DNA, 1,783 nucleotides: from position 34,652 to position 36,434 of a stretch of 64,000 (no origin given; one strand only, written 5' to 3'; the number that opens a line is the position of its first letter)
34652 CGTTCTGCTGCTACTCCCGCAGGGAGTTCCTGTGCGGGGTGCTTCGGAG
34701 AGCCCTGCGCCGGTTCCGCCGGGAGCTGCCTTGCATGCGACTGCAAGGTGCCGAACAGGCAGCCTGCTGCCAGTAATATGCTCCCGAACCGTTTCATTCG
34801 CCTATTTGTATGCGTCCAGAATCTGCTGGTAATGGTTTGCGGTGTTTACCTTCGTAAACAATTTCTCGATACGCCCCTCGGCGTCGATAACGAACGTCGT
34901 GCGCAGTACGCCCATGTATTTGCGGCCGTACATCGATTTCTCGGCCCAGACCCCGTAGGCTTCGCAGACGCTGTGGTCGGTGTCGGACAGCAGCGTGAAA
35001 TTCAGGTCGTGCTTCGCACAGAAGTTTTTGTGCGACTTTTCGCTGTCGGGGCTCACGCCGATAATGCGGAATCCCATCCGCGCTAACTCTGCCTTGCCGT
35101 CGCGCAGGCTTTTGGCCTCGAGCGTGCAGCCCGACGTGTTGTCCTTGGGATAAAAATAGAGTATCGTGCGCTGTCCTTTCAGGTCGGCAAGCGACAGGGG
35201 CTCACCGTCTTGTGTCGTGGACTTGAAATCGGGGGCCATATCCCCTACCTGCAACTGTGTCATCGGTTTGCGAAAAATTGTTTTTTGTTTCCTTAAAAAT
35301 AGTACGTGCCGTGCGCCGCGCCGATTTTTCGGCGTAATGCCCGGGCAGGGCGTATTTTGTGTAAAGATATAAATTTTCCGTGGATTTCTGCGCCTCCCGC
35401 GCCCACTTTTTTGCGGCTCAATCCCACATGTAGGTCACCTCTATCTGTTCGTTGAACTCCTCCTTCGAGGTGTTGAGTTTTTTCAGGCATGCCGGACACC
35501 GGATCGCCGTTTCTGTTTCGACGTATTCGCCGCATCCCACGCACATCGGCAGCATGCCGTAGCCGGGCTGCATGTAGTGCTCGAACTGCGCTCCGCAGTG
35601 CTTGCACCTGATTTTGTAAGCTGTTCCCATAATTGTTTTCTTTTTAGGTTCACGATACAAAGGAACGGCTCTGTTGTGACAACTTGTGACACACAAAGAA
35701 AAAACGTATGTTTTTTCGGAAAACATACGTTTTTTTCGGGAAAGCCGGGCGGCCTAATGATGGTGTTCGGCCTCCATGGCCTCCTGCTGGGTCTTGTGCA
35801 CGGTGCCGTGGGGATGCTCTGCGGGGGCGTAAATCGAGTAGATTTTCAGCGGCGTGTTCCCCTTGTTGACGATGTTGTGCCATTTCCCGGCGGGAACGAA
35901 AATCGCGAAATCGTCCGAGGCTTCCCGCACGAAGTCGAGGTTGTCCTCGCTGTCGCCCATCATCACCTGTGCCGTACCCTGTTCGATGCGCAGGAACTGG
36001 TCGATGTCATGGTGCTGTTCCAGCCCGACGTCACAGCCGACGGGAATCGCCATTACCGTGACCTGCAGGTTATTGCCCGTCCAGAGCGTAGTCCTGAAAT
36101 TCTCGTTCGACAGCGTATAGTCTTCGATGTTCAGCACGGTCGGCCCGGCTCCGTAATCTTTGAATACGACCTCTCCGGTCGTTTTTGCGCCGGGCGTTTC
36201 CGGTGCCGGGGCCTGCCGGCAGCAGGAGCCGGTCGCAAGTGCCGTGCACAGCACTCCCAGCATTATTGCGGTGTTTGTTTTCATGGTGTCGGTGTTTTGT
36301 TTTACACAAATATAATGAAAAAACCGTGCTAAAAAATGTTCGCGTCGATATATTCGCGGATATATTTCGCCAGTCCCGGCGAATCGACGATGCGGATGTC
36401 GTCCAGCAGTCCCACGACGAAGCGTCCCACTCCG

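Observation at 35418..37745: WYL-domain regulator in a co-directional run with a cupin lipoprotein, a zinc-ribbon mini-protein, bcp and recA, right next to dnaA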

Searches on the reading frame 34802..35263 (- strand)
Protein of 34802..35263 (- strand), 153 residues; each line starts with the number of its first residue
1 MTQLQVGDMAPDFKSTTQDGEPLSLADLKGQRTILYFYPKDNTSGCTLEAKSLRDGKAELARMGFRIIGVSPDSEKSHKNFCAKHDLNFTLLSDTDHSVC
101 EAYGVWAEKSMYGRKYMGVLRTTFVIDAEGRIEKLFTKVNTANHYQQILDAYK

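Call 3: search_protein_families(library=pfam, proteins=[window:34802-35263:-], max_evalue=0.01)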
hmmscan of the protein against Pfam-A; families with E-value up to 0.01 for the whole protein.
window:34802-35263:- (153 aa): 3 families
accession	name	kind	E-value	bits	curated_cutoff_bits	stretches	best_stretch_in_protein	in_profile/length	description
PF00578.27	AhpC-TSA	-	3.1e-41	140.6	26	1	6-133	1-122/124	AhpC/TSA family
PF08534.16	Redoxin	-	1.5e-25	90.1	26.6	1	5-142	1-138/148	Redoxin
PF13911.12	AhpC-TSA_2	-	0.00011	23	27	1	53-109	2-58/114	AhpC/TSA antioxidant enzyme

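Call 5: search_protein_families(library=ncbifam, proteins=[window:34802-35263:-], max_evalue=0.01)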
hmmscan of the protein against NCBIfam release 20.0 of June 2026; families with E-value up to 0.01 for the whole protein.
window:34802-35263:- (153 aa): 15 families
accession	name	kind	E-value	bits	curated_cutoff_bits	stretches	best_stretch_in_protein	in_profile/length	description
NF006960.0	PRK09437.1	equivalog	2.7e-52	176.8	140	1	1-151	1-151/156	thioredoxin-dependent thiol peroxidase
NF053650.1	PerredPrxQDein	equivalog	8.2e-37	126.4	260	1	11-151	2-141/148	thioredoxin-dependent peroxiredoxin PrxQ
NF040737.1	peroxi_PrxU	equivalog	2.5e-15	56.8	270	1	2-133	34-169/233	thioredoxin-dependent peroxiredoxin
NF002854.0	PRK03147.1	subfamily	4e-14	52.9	170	1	3-150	35-170/176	thiol-disulfide oxidoreductase ResA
TIGR03137.1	AhpC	equivalog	1.4e-13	51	272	1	23-139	24-138/187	alkyl hydroperoxide reductase subunit C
NF009668.0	PRK13189.1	equivalog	1.7e-13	50.3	211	1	3-135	9-142/224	peroxiredoxin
NF001808.0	PRK00522.1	equivalog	2.8e-13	49.6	123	1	3-153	17-166/167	thiol peroxidase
NF009669.0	PRK13190.1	equivalog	2.2e-09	36.8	261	1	5-133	4-131/203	putative peroxiredoxin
NF045827.1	perox_SUH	exception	3.7e-09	36.2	298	1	2-152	16-165/178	thiol peroxidase Prx-SUH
NF009670.0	PRK13191.1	equivalog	3e-07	30.2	374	1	6-135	9-139/215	putative peroxiredoxin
NF011576.0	PRK15000.1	subfamily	1e-06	28.6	301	1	29-133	33-138/200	peroxiredoxin C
NF041054.1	WAxxUGC_long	equivalog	1e-05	25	300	1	9-105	83-179/354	ResA-like WAxxUGC motif-containing protein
NF040769.1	SelL_rel_redox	subfamily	0.00014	21.5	120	1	12-105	5-100/173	SelL-related redox protein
TIGR02661.1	MauD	equivalog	0.0019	17.7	188.6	1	5-151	47-177/189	methylamine dehydrogenase accessory protein MauD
NF041202.1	StoA_CxxC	exception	0.007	16.3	210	0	9-107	32-131/163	endospore biogenesis thiol-disulfide oxidoreductase StoA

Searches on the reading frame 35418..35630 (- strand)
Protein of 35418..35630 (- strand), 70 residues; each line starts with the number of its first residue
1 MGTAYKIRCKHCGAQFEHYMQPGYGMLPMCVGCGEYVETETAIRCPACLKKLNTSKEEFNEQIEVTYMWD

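Call 3: search_protein_families(library=pfam, proteins=[window:35418-35630:-], max_evalue=0.01)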
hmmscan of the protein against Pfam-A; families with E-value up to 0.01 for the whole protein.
window:35418-35630:- (70 aa): 3 families
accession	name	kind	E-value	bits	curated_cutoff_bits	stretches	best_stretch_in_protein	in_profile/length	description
PF18912.6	DZR_2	-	0.00014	22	27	1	28-57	8-36/56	Double zinc ribbon domain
PF12773.13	DZR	-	0.0018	18.8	27.3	0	9-48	15-44/45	Double zinc ribbon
PF24460.1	DUF7575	-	0.0096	15.7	28.5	0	41-53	2-14/28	Domain of unknown function (DUF7575)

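Call 5: search_protein_families(library=ncbifam, proteins=[window:35418-35630:-], max_evalue=0.01)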
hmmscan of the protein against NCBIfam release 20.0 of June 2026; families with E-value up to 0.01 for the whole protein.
window:35418-35630:- (70 aa): 1 family
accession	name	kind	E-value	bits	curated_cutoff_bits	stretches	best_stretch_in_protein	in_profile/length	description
NF033497.1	rubre_like_arch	subfamily_domain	0.0015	18.2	32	0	30-48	3-22/34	rubrerythrin-like domain-containing protein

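Call 6: search_protein_families(library=padloc, proteins=[window:35418-35630:-], max_evalue=0.01)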
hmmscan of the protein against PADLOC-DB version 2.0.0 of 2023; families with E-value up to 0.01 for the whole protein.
window:35418-35630:- (70 aa): 0 families

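Call 19: find_homologous_proteins(query=window:35418-35630:-, max_evalue=0.001)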
Query window:35418-35630:- (70 aa): 108 proteins with E <= 0.001 among 108 candidates.
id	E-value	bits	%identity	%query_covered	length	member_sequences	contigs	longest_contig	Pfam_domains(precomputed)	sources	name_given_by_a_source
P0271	2.5e-40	153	94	100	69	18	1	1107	-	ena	-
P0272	8.9e-40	151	90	100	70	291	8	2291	-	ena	-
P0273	1.6e-39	150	91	100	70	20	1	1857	-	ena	-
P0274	6.7e-38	145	86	100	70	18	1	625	-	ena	-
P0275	1.0e-37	145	86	100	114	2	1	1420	-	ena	-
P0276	1.9e-37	144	81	100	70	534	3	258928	-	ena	-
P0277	2.5e-37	143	89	100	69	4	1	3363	-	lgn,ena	-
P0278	3.6e-37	143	83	100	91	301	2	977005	-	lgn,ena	-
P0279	4.1e-37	143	83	100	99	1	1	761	-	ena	-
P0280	1.0e-36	142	86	100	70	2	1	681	-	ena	-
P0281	2.8e-36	140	90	97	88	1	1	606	-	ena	-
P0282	3.9e-36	140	84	99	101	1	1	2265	-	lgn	-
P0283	4.3e-36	140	81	100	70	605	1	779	-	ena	-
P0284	1.4e-35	138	81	100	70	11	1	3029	-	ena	-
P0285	2.0e-35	137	80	100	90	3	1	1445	-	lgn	-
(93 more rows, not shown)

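Call 45: predict_structure(alignment_id=A4)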
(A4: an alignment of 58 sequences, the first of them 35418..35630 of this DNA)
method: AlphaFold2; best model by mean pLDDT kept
length: 70 residues; sequences in the alignment: 58
mean_pLDDT: 59.8   pTM: 0.45
mean pLDDT of the five models: 59.8, 59.5, 58.6, 58.2, 57.7
residues with pLDDT >= 90: 0; 70-90: 25; 50-70: 24; < 50: 21
segments of 3 or more residues with pLDDT < 50: 21-40
pLDDT, mean of each block of 10 residues (from residue 1): 68 72 37 39 70 67 65
secondary structure, 60 per line:
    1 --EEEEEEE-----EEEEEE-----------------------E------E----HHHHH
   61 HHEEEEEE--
elements in order: E3-9 E15-20 H56-62 E63-68

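Call 54: fold_search(model_id=the predicted structure, library=pdb)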
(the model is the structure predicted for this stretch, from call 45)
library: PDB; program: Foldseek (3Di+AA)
matches with E <= 10: 221; with E <= 0.001: 0
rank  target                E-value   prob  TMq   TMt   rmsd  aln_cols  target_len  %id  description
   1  7qca_SBB              5.9e-01  0.69  0.48  0.43   3.3        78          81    9  Spraguea lophii ribosome (released 2022-11-30)
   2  7qep_D7               7.6e-01  0.54  0.46  0.41   3.5        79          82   14  Cryo-EM structure of the ribosome from Encephalitozoon cuniculi (released 2022-02-09)
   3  6tmf_Y                9.2e-01  0.63  0.38  0.42   2.9        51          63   18  Structure of an archaeal ABCE1-bound ribosomal post-splitting complex (released 2020-02-12)
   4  8ip8_xa               9.8e-01  0.57  0.48  0.48   3.1        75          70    9  Wheat 80S ribosome stalled on AUG-Stop boron dependently (released 2024-02-21)
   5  4ywl_A                1.2e+00  0.44  0.39  0.12   6.1        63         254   19  Pyrococcus furiosus MCM N-terminal domain F179A point mutant pentameric ring (released 2015-09-23)
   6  7zhg_W                1.3e+00  0.57  0.39  0.43   2.9        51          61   18  High-resolution cryo-EM structure of Pyrococcus abyssi 30S ribosomal subunit bound to mRNA and initiator tRNA anticodo (released 2022-06-29)
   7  7pzy_c                1.3e+00  0.57  0.50  0.44   3.7        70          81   13  Structure of the vacant Candida albicans 80S ribosome (released 2022-05-18)
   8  5iy0_A                1.3e+00  0.41  0.40  0.13   6.0        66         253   18  PfMCM N-terminal domain double hexamer (released 2016-07-13)
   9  8rxh_Sc               1.4e+00  0.54  0.51  0.43   2.9        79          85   14  CRYO-EM STRUCTURE OF LEISHMANIA MAJOR 80S RIBOSOME WITH A/P/E-site tRNA AND mRNA : PARENTAL STRAIN (released 2024-05-15)
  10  8auv_K                1.4e+00  0.41  0.48  0.41   3.2        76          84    8  Cryo-EM structure of the plant 40S subunit (released 2023-06-07)
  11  6az1_c                1.5e+00  0.54  0.51  0.44   2.7        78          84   14  Cryo-EM structure of the small subunit of Leishmania ribosome bound to paromomycin (released 2017-12-06)
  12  6skf_Ax               1.6e+00  0.47  0.38  0.43   3.0        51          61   18  Cryo-EM Structure of T. kodakarensis 70S ribosome (released 2020-07-29)
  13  4ywm_A                1.6e+00  0.35  0.40  0.13   4.7        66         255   18  Pyrococcus furiosus MCM N-terminal domain beta-turn triple mutant pentameric ring (released 2015-09-23)
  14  9e2z_7                1.6e+00  0.15  0.31  0.05   7.7        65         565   17  Cryo-EM structure of human CMG helicase stalled at G4-containing DNA template (released 2025-03-26)
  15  9bh5_Ab               1.8e+00  0.44  0.51  0.45   3.6        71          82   10  High-resolution C. elegans 80S ribosome structure - class 1 (released 2024-09-04)
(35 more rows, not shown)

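Call 66: search_protein_families(library=phrogs, proteins=[window:35418-35630:-], max_evalue=0.01)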
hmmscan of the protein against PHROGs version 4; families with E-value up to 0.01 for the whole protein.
window:35418-35630:- (70 aa): 4 families
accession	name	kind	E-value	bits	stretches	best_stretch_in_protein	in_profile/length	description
phrog_4875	-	unknown function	0.0015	19.7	0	4-57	10-45/77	-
phrog_6417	-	other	0.0046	17.9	0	38-57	3-21/68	translational regulator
phrog_2834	-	unknown function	0.0057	17.5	0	4-64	13-71/78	-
phrog_6586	-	unknown function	0.0089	16.9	0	29-55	5-30/129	-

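Call 73: search_protein_families(library=pfam, alignment_id=A4, max_evalue=0.01)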
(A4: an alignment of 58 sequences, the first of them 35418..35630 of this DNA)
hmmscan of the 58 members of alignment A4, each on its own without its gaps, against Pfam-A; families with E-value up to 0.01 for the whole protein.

A. member 1, window:35418-35630:- (70 aa): 3 families
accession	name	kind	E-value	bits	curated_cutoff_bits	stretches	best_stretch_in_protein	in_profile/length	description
PF18912.6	DZR_2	-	0.00014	22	27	1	28-57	8-36/56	Double zinc ribbon domain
PF12773.13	DZR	-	0.0018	18.8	27.3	0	9-48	15-44/45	Double zinc ribbon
PF24460.1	DUF7575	-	0.0096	15.7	28.5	0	41-53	2-14/28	Domain of unknown function (DUF7575)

B. families by the number of members that match (of 58 scanned): 48 families (the first 25 are shown)
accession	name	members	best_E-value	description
PF13717.11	Zn_ribbon_4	45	1.3e-05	zinc-ribbon domain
PF12773.13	DZR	33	0.00019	Double zinc ribbon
PF18912.6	DZR_2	32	8e-05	Double zinc ribbon domain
PF24460.1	DUF7575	30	3.2e-05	Domain of unknown function (DUF7575)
PF02892.21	zf-BED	29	9.6e-05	BED zinc finger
PF09723.15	Zn_ribbon_8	26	0.00022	Zinc ribbon domain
PF06107.17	DUF951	18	0.00094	Bacterial protein of unknown function (DUF951)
PF07191.17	Zn_ribbon_6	17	0.0013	Double zinc ribbon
PF13719.11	Zn_ribbon_5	9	7.1e-05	zinc-ribbon domain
PF05129.18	Zn_ribbon_Elf1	9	0.0023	Transcription elongation factor Elf1 like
PF03604.18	Zn_ribbon_RPAB4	8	0.0004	DNA directed RNA polymerase, 7 kDa subunit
PF22289.1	DmmA-like_C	8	0.00045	Dimethylamine monooxygenase subunit DmmA-like, C-terminal domain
PF24463.1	DUF7577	7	0.00053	Domain of unknown function (DUF7577)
PF25206.1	DUF7836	6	0.0032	Domain of unknown function (DUF7836)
PF01155.25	HypA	6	0.0047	Hydrogenase/urease nickel incorporation, metallochaperone, hypA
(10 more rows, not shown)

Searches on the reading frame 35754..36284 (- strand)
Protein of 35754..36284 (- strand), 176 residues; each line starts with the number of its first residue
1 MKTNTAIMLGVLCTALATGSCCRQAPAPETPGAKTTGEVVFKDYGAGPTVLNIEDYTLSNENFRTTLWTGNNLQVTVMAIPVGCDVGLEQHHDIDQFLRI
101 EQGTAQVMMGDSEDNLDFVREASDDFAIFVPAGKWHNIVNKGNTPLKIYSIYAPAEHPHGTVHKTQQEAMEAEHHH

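Call 3: search_protein_families(library=pfam, proteins=[window:35754-36284:-], max_evalue=0.01)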
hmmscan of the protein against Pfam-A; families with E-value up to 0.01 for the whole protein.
window:35754-36284:- (176 aa): 2 families
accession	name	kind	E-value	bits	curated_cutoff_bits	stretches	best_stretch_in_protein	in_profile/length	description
PF07883.17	Cupin_2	-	1.6e-09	37.8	27.2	1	77-152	2-70/70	Cupin domain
PF01050.24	MannoseP_isomer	-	3.2e-05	24.6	23.6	1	69-151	24-100/116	Mannose-6-phosphate isomerase C-terminal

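Call 5: search_protein_families(library=ncbifam, proteins=[window:35754-36284:-], max_evalue=0.01)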
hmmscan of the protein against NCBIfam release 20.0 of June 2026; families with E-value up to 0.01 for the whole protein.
window:35754-36284:- (176 aa): 1 family
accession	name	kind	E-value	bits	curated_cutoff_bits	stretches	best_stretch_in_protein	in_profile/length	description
TIGR01479.1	GMP_PMI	equivalog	7.8e-06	24.9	372.95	1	66-151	368-447/467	mannose-1-phosphate guanylyltransferase/mannose-6-phosphate isomerase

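Call 6: search_protein_families(library=padloc, proteins=[window:35754-36284:-], max_evalue=0.01)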
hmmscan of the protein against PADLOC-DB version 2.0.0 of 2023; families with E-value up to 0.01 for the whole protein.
window:35754-36284:- (176 aa): 0 families
